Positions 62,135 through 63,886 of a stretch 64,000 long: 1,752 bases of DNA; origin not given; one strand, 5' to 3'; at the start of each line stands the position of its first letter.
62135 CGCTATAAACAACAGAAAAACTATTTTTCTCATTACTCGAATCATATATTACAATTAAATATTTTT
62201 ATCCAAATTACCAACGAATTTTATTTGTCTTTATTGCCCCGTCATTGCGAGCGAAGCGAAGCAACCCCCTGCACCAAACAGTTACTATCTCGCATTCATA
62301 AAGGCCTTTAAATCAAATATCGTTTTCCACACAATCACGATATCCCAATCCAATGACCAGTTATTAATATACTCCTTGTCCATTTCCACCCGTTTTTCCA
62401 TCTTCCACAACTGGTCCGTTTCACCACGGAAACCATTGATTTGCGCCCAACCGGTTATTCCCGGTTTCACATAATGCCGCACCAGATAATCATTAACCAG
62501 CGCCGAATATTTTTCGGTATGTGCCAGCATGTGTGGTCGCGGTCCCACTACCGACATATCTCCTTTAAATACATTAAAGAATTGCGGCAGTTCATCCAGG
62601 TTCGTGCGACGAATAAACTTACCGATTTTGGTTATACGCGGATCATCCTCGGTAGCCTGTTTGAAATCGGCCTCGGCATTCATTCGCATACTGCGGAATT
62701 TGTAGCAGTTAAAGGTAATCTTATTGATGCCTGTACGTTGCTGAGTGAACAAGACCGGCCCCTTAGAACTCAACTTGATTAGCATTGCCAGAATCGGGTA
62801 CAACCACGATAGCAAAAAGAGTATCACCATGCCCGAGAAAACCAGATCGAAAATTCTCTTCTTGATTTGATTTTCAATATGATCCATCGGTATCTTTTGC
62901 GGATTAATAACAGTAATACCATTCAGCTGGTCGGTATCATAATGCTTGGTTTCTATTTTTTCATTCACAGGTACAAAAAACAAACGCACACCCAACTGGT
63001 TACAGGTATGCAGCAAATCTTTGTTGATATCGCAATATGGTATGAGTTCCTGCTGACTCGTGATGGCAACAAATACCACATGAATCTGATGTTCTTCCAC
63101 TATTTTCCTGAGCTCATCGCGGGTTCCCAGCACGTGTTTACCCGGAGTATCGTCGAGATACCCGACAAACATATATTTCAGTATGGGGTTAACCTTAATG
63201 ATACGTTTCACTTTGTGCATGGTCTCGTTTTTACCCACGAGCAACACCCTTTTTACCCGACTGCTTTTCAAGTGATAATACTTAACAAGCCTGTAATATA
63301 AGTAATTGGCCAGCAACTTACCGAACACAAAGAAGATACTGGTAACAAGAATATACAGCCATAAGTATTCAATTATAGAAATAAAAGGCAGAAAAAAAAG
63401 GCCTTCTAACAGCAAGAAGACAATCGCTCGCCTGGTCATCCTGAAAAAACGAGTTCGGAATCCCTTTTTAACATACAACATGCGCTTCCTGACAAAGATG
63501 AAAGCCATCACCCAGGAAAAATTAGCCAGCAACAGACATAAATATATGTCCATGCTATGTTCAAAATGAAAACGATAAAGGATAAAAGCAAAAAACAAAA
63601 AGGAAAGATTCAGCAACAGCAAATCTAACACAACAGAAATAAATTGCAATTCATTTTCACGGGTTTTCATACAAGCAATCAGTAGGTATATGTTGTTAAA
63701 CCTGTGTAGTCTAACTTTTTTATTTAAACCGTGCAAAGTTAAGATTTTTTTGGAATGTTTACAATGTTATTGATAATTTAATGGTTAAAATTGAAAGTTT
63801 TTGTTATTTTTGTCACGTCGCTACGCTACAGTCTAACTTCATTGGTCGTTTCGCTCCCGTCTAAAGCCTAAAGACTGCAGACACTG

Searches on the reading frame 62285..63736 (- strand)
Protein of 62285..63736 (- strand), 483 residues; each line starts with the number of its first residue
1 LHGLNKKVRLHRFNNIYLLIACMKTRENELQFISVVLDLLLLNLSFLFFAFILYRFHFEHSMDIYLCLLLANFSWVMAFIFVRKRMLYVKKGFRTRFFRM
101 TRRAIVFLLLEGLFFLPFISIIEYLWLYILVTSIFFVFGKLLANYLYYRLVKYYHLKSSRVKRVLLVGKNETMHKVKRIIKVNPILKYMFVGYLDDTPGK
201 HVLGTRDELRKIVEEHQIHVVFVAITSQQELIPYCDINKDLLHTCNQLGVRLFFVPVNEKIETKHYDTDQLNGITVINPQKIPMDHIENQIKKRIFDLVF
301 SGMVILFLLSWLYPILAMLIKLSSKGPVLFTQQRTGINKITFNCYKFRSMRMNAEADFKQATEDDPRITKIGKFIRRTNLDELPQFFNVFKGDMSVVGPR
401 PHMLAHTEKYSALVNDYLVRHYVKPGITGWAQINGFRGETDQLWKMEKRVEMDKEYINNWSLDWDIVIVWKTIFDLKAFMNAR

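Call 8: search_protein_families(library=pfam, proteins=[window:62285-63736:-], max_evalue=0.001)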
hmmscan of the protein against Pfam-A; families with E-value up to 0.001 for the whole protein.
window:62285-63736:- (483 aa): 2 families
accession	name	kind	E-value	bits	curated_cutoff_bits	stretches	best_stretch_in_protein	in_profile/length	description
PF02397.22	Bac_transf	-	6.8e-66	221.6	27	1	293-474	1-175/179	Bacterial sugar transferase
PF13727.12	CoA_binding_3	-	0.00048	20.6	25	1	104-230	26-154/175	CoA-binding domain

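Call 48: search_protein_families(library=ncbifam, proteins=[window:62285-63736:-], max_evalue=0.00001)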
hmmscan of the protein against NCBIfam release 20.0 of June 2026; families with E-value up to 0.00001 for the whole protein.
window:62285-63736:- (483 aa): 10 families
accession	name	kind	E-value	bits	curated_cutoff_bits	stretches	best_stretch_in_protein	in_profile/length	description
TIGR03023.1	WcaJ_sugtrans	equivalog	4.7e-122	408.5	410.75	1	37-478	2-448/453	undecaprenyl-phosphate glucose phosphotransferase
TIGR03025.1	EPS_sugtrans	subfamily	7.2e-115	384.7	295.55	1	37-475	2-437/445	exopolysaccharide biosynthesis polyprenyl glycosylphosphotransferase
NF007518.0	PRK10124.1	equivalog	1.1e-82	278.2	684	1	131-481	118-460/464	undecaprenyl-phosphate glucose phosphotransferase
TIGR03022.1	WbaP_sugtrans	subfamily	1.7e-63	215.5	403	1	36-473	3-446/456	undecaprenyl-phosphate galactose phosphotransferase WbaP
TIGR03013.1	EpsB_2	subfamily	2.8e-62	211.2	393.35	1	38-473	3-433/443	TIGR03013 family XrtA/PEP-CTERM system glycosyltransferase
NF050817.1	PolSacchBiosHfsE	equivalog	3.1e-53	181.2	750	1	289-473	268-456/467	polysaccharide biosynthesis protein HfsE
NF052601.1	undeca_RfbP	equivalog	2.2e-49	167.9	330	1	278-474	30-233/244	undecaprenyl-phosphate galactose phosphotransferase family protein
NF041877.1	EPS_EpsZ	equivalog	6.2e-41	140.5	800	1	181-473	160-449/459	exopolysaccharide biosynthesis polyisoprenyl-phosphate hexose-1-phosphate transferase EpsZ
NF011751.0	PRK15204.1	equivalog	5.1e-33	114.4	907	1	290-473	277-466/476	undecaprenyl-phosphate galactose phosphotransferase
NF045514.1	glycotran_HepC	equivalog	7e-19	68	140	1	290-406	114-216/220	heterocyst development glycosyltransferase HepC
